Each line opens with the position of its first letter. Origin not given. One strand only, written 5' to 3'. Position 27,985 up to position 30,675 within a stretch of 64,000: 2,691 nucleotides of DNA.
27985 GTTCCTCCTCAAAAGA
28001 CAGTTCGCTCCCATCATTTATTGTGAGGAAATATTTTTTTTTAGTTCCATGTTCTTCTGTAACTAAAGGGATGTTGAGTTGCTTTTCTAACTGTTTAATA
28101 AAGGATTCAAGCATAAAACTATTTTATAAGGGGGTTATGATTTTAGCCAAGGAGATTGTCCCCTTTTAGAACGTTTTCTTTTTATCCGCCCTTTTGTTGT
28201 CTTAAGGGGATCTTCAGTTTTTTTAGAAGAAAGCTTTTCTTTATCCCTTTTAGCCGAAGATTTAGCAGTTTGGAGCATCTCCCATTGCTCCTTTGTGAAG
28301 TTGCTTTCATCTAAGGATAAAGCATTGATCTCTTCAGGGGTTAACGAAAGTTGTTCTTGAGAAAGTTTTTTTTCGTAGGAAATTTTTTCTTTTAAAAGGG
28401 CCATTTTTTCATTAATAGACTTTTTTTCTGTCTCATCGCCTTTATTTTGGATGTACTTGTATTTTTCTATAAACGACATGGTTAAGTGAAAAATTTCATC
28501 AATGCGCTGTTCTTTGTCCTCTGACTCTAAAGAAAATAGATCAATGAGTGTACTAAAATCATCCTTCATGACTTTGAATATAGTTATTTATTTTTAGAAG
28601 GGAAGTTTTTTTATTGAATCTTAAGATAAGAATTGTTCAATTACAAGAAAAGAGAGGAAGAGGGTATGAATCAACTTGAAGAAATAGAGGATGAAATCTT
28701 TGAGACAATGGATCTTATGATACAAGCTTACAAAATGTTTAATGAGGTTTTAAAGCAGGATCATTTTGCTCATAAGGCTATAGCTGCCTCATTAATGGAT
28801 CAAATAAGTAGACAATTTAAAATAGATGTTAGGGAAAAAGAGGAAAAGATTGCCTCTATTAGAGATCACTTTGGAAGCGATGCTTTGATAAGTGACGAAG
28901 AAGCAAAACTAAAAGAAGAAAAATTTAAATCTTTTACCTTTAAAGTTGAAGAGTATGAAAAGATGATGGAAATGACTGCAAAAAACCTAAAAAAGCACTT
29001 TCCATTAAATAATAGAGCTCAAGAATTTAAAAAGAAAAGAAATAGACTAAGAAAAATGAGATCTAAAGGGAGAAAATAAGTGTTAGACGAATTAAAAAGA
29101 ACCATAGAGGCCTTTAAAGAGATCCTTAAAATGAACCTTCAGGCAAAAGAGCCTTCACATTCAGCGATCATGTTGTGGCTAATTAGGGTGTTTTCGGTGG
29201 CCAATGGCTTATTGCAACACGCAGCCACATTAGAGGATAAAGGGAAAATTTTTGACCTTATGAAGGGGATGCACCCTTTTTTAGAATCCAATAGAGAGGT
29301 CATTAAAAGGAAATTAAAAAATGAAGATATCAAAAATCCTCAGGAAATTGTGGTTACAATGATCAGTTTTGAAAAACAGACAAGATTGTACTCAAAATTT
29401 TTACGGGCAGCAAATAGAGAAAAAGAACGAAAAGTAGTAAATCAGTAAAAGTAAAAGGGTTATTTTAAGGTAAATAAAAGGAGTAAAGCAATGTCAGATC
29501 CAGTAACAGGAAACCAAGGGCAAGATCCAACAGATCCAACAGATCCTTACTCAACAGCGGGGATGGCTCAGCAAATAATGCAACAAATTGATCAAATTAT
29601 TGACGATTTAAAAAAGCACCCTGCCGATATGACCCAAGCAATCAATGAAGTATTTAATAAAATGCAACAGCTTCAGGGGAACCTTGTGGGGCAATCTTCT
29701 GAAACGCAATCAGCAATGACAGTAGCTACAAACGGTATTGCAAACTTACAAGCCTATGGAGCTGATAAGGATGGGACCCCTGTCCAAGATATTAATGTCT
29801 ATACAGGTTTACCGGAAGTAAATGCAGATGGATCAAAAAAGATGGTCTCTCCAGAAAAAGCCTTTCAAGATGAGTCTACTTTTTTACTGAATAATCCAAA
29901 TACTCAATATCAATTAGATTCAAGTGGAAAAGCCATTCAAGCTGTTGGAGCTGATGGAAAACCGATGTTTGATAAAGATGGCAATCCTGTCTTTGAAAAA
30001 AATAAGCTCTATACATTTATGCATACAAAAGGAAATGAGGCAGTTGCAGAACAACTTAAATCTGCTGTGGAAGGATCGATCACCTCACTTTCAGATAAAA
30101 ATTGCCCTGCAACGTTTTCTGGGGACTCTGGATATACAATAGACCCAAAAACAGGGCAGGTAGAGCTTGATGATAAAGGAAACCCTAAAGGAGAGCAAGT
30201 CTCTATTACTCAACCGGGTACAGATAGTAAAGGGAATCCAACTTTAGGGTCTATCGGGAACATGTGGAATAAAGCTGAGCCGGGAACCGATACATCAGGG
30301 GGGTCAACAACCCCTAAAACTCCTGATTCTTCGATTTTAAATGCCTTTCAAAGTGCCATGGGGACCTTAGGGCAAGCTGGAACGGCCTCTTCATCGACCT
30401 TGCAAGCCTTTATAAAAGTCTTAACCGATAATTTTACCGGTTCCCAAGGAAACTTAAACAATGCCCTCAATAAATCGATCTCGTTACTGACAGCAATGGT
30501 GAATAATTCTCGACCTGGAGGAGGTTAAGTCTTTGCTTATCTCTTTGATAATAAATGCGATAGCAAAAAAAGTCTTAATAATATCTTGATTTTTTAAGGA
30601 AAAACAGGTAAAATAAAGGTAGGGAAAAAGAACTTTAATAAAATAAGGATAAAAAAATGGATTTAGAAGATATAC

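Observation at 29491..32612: Three tandem hydrophilic ~310-345 aa proteins upstream of the translocators: candidate novel T3SS tip/filament family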

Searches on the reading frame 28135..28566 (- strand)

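Call 3: search_protein_families(library=pfam, proteins=[window:28135-28566:-], max_evalue=1)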
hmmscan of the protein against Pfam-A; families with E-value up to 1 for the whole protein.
window:28135-28566:- (143 aa): 1 family
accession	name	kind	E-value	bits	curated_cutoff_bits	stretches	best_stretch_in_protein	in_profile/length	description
PF12544.13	LAM_C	-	0.12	13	26.7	1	31-102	53-123/127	Lysine-2,3-aminomutase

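Call 7: search_protein_families(library=ncbifam, proteins=[window:28135-28566:-], max_evalue=1)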
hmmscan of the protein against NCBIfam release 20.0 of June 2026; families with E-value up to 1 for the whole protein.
window:28135-28566:- (143 aa): 1 family
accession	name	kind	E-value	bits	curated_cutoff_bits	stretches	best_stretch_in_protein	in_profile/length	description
NF047897.1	LctobiosidLnbX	equivalog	0.019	12.8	2500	1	73-116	1419-1464/1498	lacto-N-biosidase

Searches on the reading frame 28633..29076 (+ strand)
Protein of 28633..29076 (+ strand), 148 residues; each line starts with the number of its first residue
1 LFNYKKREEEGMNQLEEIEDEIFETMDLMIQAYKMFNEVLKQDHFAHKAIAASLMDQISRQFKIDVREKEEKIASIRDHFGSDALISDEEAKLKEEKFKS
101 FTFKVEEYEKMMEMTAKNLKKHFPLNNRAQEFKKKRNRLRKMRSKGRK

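Call 3: search_protein_families(library=pfam, proteins=[window:28633-29076:+], max_evalue=1)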
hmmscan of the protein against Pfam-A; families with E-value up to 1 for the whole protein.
window:28633-29076:+ (148 aa): 1 family
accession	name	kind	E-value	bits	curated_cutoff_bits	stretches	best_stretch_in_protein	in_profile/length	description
PF08293.16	MRP-S33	-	0.17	12.5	25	0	114-147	51-84/87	Mitochondrial ribosomal subunit S27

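Call 7: search_protein_families(library=ncbifam, proteins=[window:28633-29076:+], max_evalue=1)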
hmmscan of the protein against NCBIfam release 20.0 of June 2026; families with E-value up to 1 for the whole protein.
window:28633-29076:+ (148 aa): 2 families
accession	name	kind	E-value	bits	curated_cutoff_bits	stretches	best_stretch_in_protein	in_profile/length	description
NF004429.0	PRK05771.2-2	equivalog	0.68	8.6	799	1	10-144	87-218/608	V-type ATP synthase subunit I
NF045780.1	TrlF_fam_ATP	equivalog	0.92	8.1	350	0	5-135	664-794/944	TrlF family AAA-like ATPase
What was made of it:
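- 28666..29079 (+): Small K/E-rich protein (137 aa from ATG 28666; 148 aa if TTG 28633) with a basic C-terminal tail. First gene of the operon and a candidate chaperone. No Pfam or NCBIfam hit (calls 3, 7).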

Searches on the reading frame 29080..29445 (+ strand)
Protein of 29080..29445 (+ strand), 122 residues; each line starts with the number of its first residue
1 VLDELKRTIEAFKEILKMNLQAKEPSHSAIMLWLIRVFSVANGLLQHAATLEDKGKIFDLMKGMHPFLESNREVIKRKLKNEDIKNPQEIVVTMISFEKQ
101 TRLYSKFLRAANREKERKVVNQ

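Call 3: search_protein_families(library=pfam, proteins=[window:29080-29445:+], max_evalue=1)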
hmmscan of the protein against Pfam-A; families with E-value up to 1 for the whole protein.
window:29080-29445:+ (122 aa): 2 families
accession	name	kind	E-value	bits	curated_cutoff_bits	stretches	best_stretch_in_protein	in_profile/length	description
PF15963.11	Myb_DNA-bind_7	-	0.0036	17.5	31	1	51-96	23-66/88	Myb DNA-binding like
PF03085.20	RAP-1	-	0.041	14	25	1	68-110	118-159/244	Rhoptry-associated protein 1 (RAP-1)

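Call 7: search_protein_families(library=ncbifam, proteins=[window:29080-29445:+], max_evalue=1)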
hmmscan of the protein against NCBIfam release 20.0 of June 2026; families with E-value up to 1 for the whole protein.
window:29080-29445:+ (122 aa): 0 families
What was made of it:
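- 29080..29448 (+): Small helical protein (122 aa); second candidate chaperone. No family hit (calls 3, 7).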

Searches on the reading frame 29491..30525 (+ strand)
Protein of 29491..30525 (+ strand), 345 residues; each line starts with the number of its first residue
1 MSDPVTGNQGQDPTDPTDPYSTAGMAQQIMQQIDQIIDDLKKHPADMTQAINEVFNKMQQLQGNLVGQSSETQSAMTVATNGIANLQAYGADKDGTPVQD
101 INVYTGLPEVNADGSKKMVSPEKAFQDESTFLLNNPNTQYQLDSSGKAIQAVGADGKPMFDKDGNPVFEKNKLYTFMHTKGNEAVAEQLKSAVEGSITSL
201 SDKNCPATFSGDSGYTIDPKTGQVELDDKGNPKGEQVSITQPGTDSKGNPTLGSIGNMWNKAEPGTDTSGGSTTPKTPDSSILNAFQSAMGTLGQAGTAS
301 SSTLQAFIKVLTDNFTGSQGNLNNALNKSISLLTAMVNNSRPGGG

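Call 3: search_protein_families(library=pfam, proteins=[window:29491-30525:+], max_evalue=1)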
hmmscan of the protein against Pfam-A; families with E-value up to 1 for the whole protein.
window:29491-30525:+ (345 aa): 10 families
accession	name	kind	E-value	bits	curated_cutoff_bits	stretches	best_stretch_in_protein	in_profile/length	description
PF07464.16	ApoLp-III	-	0.0011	19.6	36.3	1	27-76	61-110/146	Apolipophorin-III precursor (apoLp-III)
PF22839.2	DUF7015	-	0.032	14.9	35.2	1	205-229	35-59/100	Domain of unknown function (DUF7015)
PF04513.17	Baculo_PEP_C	-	0.052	14.1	38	1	27-86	41-97/140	Baculovirus polyhedron envelope protein, PEP, C terminus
PF16763.10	Spidroin_N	-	0.067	13.7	27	0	295-339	77-121/125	Major ampullate spidroin 1, spider silk protein 1, N-term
PF13698.11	DUF4156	-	0.21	12.4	28.9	1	31-89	30-88/90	Domain of unknown function (DUF4156)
PF07889.17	DUF1664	-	0.21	12.1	34.6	1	26-86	43-99/124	Protein of unknown function (DUF1664)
PF06013.18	WXG100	-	0.24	12.1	27.3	1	31-75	7-51/86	Proteins of 100 residues with WXG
PF05478.16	Prominin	-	0.31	9.5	34.3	0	27-67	669-709/799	Prominin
PF06103.16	DUF948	-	0.41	11.3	37.2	1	27-80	25-78/89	Bacterial protein of unknown function (DUF948)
PF19861.4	DUF6335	-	0.7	10.8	25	1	244-292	41-88/124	Family of unknown function (DUF6335)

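Call 7: search_protein_families(library=ncbifam, proteins=[window:29491-30525:+], max_evalue=1)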
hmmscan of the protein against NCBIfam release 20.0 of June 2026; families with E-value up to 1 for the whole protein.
window:29491-30525:+ (345 aa): 5 families
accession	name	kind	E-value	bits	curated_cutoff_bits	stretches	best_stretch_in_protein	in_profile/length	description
TIGR03930.1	WXG100_ESAT6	subfamily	0.019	15.1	44.85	1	31-76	7-52/90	WXG100 family type VII secretion target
TIGR01179.1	galE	equivalog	0.04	12.8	262.3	1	13-100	138-227/332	UDP-glucose 4-epimerase GalE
TIGR00996.1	Mtu_fam_mce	paralog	0.043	13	140.5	1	284-338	134-185/291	MCE family protein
NF033916.0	antiphage_ZorA_3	subfamily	0.044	12.7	250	1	26-65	272-311/509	anti-phage ZorAB system protein ZorA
TIGR04225.1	CshA_fibril_rpt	repeat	0.2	12.5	60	1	148-251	12-96/104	fibrillar adhesin CshA-type repeat protein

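Call 8: search_solved_structures(query=window:29491-30525:+, max_evalue=10)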
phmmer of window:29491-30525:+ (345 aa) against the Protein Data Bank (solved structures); distinct sequences matched with E-value up to 10: 5.
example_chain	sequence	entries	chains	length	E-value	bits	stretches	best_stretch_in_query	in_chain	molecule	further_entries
4cot_A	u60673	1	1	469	0.051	16.2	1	88-223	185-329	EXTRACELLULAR ENDO-ALPHA-(1->5)-L-ARABINANASE 2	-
2x8s_A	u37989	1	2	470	0.062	15.9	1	88-223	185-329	ENDO-ALPHA-1,5-L-ARABINANASE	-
2x8f_A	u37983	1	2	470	0.063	15.9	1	88-223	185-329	ENDO-ALPHA-1,5-L-ARABINANASE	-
2x8t_A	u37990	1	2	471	0.073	15.6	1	88-222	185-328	ENDO-ALPHA-1,5-ARABINANASE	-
8g2z_4F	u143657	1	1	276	0.86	12.1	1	123-181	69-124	CFAP129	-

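Call 12: find_homologous_proteins(query=window:29491-30525:+, max_evalue=0.001)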
Query window:29491-30525:+ (345 aa): 4 proteins with E <= 0.001 among 5087 candidates.
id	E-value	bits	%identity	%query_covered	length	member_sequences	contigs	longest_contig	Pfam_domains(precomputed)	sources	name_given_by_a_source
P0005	1.0e-219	746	100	100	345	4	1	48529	-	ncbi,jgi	jgi:hypothetical protein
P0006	1.1e-113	398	60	95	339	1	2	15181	-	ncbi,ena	-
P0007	3.2e-111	390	62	95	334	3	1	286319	-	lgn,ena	-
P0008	9.7e-46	175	41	93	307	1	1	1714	-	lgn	-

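Call 20: search_solved_structures(query=A2, max_evalue=10)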
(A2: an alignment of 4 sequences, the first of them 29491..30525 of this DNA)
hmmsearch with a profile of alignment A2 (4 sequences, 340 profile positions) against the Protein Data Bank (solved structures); distinct sequences matched with E-value up to 10: 0.

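Call 50: predict_structure(alignment_id=A2)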
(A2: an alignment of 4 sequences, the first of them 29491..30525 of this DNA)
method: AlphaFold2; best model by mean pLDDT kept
length: 345 residues; sequences in the alignment: 4
mean_pLDDT: 54.3   pTM: 0.48
mean pLDDT of the five models: 54.3, 44.5, 44.3, 42.1, 41.8
residues with pLDDT >= 90: 5; 70-90: 90; 50-70: 79; < 50: 171
segments of 3 or more residues with pLDDT < 50: 1-30, 43-71, 91-93, 243-345
pLDDT, mean of each block of 10 residues (from residue 1): 29 42 46 51 47 43 39 54 55 61 79 83 74 78 86 87 88 69 58 61 57 77 81 65 42 34 31 33 33 32 36 34 38 35 30
secondary structure, 60 per line:
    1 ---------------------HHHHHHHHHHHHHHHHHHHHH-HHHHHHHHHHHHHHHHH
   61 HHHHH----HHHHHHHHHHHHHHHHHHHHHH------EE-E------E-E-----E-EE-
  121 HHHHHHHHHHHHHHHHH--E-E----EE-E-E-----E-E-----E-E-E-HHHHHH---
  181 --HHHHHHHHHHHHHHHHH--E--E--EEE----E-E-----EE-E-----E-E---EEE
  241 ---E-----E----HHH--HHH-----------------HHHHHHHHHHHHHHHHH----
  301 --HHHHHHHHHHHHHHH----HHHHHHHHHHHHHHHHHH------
elements in order: H22-42 H44-65 H70-91 H121-137 H172-177 H183-199 E208-210 E238-240 H280-296 H303-317 H322-339

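Call 52: search_protein_families(library=pfam, alignment_id=A5, max_evalue=0.1)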
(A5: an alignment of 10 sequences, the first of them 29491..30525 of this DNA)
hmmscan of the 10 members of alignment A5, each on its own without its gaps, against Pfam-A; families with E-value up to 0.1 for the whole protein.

A. member 1, window:29491-30525:+ (345 aa): 4 families
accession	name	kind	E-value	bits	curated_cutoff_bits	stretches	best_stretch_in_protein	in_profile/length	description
PF07464.16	ApoLp-III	-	0.0011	19.6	36.3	1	27-76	61-110/146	Apolipophorin-III precursor (apoLp-III)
PF22839.2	DUF7015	-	0.032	14.9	35.2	0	205-229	35-59/100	Domain of unknown function (DUF7015)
PF04513.17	Baculo_PEP_C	-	0.052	14.1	38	0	27-86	41-97/140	Baculovirus polyhedron envelope protein, PEP, C terminus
PF16763.10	Spidroin_N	-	0.067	13.7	27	0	295-339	77-121/125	Major ampullate spidroin 1, spider silk protein 1, N-term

B. families by the number of members that match (of 10 scanned): 9 families
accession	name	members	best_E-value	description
PF07464.16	ApoLp-III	3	0.0011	Apolipophorin-III precursor (apoLp-III)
PF19861.4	DUF6335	2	0.0064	Family of unknown function (DUF6335)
PF03413.25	PepSY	1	0.008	Peptidase propeptide and YPEB domain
PF18054.6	CEL_III_C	1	0.02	CEL-III C-terminal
PF19890.4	DUF6363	1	0.027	Domain of unknown function (DUF6363)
PF22839.2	DUF7015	1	0.032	Domain of unknown function (DUF7015)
PF25472.1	DUF7902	1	0.05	Domain of unknown function (DUF7902)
PF04513.17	Baculo_PEP_C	1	0.052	Baculovirus polyhedron envelope protein, PEP, C terminus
PF16763.10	Spidroin_N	1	0.067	Major ampullate spidroin 1, spider silk protein 1, N-term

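Call 59: find_related_loci(query=A5, collection=metagenome_contigs, flank=10000)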
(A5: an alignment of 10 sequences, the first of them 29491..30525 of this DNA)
Query A5 (345 aa) in metagenome_contigs; peptide patterns used: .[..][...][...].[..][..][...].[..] (x = any residue, [..] = any of these).
118 stretches matched a pattern; 1 encode a relative of the query (tblastn E <= 1e-3); 1 distinct loci.
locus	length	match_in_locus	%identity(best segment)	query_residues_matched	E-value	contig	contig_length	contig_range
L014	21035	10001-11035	98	1-345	0e+0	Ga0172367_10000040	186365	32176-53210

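Call 66: fold_search(model_id=the predicted structure, library=pdb)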
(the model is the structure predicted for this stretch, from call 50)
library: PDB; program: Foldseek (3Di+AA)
matches with E <= 10: 51; with E <= 0.001: 0
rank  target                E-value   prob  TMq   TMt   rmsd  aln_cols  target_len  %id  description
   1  3in9_A                9.0e-01  0.20  0.08  0.07   9.9        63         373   21  Crystal structure of heparin lyase I complexed with disaccharide heparin (released 2009-09-29)
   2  3ina_A                9.0e-01  0.18  0.07  0.07  10.4        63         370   22  Crystal structure of heparin lyase I H151A mutant complexed with a dodecasaccharide heparin (released 2009-09-29)
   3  3ikw                  1.4e+00  0.11  0.08  0.08  10.6        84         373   17  Structure of Heparinase I from Bacteroides thetaiotaomicron (released 2009-09-29)
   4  3ilr_A                2.0e+00  0.08  0.08  0.08  15.4        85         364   16  Structure of Heparinase I from Bacteroides thetaiotaomicron in complex with tetrasaccharide product (released 2009-09-29)
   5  7yeq                  3.2e+00  0.02  0.09  0.11  12.5       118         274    9  Structural insight into African Swine Fever Virus CP312R protein reveals it as a single-stranded DNA binding protein (released 2023-07-26)
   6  9u2s_A                3.2e+00  0.01  0.09  0.08  18.9       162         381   15  PhiC31 integrase-attB-attP synaptic complex: attB-bound dimer subregion (released 2026-02-11)
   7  8ehq_D                3.4e+00  0.01  0.09  0.04  19.7       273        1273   10  Mycobacterium tuberculosis paused transcription complex with Bacillus subtilis NusG (released 2023-02-01)
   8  8e7f                  3.6e+00  0.03  0.11  0.07  14.6       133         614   14  Crystal structure of the autotransporter Ssp from Serratia marcescens. (released 2023-03-08)
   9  3udx_A                3.6e+00  0.02  0.10  0.07  16.0       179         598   14  Crystal structure of Acinetobacter baumannii PBP1a in complex with Imipenem (released 2011-12-14)
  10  6be6_C                3.8e+00  0.01  0.09  0.08  18.4       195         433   10  ADAM10 Extracellular Domain (released 2017-12-27)
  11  3udf_A                4.0e+00  0.02  0.12  0.08  15.5       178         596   14  Crystal structure of Apo PBP1a from Acinetobacter baumannii (released 2011-12-14)
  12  2v2f_F                4.0e+00  0.02  0.09  0.08  13.9       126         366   13  Crystal structure of PBP1a from drug-resistant strain 5204 from Streptococcus pneumoniae (released 2007-12-25)
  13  9u4r_AA               4.3e+00  0.01  0.11  0.09  24.6       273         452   13  Structure of the intial complex in filament assembly at 3.23 angstroms resolution, conformation 2. (released 2026-03-25)
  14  9gsx_Z                4.3e+00  0.01  0.08  0.05  37.7       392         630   11  Campylobacter hook-filament junction-cap complex (released 2025-04-09)
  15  5f7l_C                4.5e+00  0.02  0.11  0.10   8.3        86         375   10  Blood group antigen binding adhesin BabA of Helicobacter pylori strain 17875 in complex with Nanobody Nb-ER14 (released 2016-01-20)
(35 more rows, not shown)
